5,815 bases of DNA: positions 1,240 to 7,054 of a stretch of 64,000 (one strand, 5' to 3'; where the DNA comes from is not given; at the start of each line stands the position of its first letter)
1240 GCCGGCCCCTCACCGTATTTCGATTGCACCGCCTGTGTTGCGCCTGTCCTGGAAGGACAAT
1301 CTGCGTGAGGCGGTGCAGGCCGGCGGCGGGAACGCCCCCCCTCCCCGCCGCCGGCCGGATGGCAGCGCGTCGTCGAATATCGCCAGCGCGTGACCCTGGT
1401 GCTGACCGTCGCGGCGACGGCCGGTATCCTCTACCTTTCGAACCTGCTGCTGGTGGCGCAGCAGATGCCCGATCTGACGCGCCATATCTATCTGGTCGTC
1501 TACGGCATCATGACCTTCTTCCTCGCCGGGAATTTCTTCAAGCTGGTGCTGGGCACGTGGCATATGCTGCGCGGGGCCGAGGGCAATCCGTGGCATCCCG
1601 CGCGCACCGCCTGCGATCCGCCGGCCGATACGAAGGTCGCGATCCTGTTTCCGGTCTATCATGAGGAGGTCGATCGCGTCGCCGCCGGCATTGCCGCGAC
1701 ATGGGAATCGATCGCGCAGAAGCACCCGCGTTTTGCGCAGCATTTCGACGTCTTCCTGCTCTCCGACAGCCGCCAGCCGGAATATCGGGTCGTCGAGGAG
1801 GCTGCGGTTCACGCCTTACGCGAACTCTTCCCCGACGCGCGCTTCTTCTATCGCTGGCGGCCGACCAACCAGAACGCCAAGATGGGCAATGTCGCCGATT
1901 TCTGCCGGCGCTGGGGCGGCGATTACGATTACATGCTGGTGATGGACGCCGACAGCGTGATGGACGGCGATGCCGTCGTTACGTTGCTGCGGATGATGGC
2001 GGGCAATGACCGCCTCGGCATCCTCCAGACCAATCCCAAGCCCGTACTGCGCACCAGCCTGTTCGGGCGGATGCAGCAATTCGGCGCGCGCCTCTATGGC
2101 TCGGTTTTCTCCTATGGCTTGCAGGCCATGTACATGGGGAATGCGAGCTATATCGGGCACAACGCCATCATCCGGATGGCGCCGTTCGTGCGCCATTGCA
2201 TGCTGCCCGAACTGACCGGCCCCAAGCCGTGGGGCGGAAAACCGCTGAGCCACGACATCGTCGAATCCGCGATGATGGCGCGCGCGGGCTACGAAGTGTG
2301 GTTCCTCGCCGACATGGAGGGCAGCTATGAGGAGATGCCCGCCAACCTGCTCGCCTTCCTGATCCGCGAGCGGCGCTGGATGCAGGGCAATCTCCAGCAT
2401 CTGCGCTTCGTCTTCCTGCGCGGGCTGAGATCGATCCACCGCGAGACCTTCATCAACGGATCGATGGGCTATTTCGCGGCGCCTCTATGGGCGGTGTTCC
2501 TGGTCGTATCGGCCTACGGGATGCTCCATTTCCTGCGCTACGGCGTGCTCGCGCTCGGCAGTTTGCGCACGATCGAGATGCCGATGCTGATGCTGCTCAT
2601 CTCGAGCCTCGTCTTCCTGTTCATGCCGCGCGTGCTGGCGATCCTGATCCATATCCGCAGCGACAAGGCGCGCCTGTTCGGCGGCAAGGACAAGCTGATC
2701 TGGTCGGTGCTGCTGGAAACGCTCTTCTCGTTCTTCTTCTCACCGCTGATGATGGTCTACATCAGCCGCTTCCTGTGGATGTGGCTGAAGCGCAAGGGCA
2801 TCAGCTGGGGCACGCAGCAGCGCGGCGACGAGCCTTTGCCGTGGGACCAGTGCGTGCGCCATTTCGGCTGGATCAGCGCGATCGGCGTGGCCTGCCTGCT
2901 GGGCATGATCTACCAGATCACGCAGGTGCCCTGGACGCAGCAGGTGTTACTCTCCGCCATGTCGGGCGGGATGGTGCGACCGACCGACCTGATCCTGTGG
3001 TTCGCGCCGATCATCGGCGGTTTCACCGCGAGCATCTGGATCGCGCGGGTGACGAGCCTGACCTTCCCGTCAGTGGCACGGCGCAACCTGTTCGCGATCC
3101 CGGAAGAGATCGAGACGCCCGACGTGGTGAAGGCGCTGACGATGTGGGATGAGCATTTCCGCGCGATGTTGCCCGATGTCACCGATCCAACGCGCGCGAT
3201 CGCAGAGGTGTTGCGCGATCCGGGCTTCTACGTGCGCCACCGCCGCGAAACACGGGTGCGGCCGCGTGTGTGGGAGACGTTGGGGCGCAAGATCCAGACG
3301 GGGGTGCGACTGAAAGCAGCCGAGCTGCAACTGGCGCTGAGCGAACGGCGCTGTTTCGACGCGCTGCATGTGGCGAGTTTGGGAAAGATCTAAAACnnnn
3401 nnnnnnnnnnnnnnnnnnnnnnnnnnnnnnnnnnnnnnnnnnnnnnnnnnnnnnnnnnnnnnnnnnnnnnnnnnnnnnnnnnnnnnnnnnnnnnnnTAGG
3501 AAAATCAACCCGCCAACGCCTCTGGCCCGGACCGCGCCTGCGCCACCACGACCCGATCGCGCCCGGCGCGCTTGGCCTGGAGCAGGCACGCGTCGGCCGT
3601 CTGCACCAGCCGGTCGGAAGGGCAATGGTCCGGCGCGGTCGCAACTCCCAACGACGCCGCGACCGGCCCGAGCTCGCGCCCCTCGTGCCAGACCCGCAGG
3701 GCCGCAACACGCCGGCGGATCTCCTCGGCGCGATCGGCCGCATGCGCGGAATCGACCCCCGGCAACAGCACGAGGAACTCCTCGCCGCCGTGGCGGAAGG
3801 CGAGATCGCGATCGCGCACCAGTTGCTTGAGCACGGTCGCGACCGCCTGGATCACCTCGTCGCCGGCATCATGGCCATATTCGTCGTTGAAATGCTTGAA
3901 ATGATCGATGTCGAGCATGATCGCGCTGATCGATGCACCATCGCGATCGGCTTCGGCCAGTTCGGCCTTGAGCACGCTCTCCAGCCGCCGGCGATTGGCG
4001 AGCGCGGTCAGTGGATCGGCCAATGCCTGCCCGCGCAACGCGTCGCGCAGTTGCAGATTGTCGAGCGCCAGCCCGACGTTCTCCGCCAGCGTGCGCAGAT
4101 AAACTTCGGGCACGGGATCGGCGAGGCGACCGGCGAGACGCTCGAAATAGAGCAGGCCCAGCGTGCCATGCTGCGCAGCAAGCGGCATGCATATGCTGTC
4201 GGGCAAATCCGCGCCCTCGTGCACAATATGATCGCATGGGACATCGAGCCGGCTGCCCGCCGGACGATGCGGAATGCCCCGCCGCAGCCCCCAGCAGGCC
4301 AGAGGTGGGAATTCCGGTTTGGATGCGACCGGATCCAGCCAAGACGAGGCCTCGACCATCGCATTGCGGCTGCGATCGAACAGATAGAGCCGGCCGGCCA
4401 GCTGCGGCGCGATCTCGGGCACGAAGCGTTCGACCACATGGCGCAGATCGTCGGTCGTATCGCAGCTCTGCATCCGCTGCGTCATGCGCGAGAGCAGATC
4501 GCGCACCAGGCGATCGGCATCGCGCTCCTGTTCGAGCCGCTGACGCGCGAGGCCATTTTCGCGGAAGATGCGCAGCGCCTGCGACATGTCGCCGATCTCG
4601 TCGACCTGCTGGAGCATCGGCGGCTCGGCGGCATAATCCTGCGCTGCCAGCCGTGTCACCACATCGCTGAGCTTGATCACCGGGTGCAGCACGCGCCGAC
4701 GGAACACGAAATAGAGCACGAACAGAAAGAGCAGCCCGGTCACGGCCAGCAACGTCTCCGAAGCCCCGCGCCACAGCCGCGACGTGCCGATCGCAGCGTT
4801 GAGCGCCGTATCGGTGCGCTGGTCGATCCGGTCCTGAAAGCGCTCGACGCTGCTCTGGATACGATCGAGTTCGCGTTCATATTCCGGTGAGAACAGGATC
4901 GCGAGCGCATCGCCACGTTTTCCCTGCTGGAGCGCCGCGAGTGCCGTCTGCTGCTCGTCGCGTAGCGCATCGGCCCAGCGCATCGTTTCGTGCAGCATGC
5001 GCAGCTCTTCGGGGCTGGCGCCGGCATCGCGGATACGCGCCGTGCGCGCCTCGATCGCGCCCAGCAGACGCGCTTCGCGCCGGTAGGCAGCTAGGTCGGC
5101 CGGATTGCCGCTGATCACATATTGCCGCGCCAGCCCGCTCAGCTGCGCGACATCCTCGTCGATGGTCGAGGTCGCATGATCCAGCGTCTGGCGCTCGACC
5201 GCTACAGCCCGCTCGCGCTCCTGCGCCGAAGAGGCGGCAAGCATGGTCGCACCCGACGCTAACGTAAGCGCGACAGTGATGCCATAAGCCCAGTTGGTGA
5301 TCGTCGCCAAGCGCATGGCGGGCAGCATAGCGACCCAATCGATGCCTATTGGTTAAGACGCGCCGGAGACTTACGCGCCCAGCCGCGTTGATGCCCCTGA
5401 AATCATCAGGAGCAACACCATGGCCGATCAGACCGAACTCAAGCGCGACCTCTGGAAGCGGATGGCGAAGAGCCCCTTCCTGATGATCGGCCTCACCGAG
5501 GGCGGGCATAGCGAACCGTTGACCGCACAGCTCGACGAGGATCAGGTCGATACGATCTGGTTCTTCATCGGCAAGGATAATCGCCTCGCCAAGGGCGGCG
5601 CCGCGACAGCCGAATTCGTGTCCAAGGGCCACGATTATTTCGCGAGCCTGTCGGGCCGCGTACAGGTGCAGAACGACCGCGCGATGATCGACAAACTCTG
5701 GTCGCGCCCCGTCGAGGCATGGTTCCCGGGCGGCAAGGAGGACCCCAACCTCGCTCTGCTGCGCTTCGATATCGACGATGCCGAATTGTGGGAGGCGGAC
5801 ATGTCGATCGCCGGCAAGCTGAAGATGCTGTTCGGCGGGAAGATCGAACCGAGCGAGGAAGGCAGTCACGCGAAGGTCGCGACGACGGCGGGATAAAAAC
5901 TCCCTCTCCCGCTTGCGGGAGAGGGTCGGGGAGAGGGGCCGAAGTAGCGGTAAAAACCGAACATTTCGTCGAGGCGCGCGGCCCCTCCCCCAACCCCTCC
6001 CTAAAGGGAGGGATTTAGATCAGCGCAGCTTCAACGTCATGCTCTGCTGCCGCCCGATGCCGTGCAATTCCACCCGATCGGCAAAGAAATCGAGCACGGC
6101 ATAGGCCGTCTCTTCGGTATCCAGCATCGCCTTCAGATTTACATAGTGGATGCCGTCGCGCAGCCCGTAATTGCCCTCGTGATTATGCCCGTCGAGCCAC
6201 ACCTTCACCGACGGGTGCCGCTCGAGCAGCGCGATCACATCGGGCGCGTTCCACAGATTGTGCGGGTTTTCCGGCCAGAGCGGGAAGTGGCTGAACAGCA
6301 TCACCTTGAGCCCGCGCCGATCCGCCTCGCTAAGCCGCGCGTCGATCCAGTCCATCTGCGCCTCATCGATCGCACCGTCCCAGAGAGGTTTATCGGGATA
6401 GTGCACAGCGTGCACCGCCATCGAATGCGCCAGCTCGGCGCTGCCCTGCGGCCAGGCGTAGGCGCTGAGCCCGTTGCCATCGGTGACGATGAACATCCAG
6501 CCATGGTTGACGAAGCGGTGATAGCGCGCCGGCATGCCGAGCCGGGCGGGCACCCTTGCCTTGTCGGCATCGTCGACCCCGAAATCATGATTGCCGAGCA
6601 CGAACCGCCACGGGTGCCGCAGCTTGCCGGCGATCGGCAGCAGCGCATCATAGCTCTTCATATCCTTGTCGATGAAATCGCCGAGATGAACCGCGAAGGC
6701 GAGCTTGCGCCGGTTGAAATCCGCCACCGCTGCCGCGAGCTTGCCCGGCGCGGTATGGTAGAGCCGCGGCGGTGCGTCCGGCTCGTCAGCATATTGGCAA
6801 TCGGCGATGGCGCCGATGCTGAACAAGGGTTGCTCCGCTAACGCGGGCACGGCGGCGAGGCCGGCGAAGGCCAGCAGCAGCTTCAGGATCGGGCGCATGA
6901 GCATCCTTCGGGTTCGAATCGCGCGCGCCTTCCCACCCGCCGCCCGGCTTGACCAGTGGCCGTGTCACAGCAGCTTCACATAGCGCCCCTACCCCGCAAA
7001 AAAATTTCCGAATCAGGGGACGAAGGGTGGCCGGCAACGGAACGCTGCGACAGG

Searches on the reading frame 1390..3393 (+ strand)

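Call 46: search_protein_families(library=pfam, proteins=[window:1390-3393:+], max_evalue=0.00001)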
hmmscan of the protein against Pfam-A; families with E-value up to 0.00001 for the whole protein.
window:1390-3393:+ (667 aa): 2 families
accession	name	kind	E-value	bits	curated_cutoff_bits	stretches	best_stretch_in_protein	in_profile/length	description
PF13632.12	Glyco_trans_2_3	-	2.5e-14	54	27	1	182-411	2-196/198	Glycosyl transferase family group 2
PF00535.33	Glycos_transf_2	-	5e-09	36.8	23.3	1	85-266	2-164/168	Glycosyl transferase family 2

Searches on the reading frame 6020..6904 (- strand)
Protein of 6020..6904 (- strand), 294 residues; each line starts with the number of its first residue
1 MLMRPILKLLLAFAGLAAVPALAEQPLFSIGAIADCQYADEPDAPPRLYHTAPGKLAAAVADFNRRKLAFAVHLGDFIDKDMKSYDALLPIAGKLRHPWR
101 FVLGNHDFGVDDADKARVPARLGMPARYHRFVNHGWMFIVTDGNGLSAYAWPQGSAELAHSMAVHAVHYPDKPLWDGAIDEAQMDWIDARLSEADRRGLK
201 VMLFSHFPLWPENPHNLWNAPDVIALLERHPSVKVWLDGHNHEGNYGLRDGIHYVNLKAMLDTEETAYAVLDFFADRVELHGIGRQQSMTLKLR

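Call 46: search_protein_families(library=pfam, proteins=[window:6020-6904:-], max_evalue=0.00001)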
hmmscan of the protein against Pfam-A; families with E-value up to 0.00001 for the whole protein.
window:6020-6904:- (294 aa): 1 family
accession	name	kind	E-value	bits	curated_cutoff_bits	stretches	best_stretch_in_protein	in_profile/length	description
PF00149.33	Metallophos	-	3.4e-10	41.1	21.5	1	30-243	3-190/191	Calcineurin-like phosphoesterase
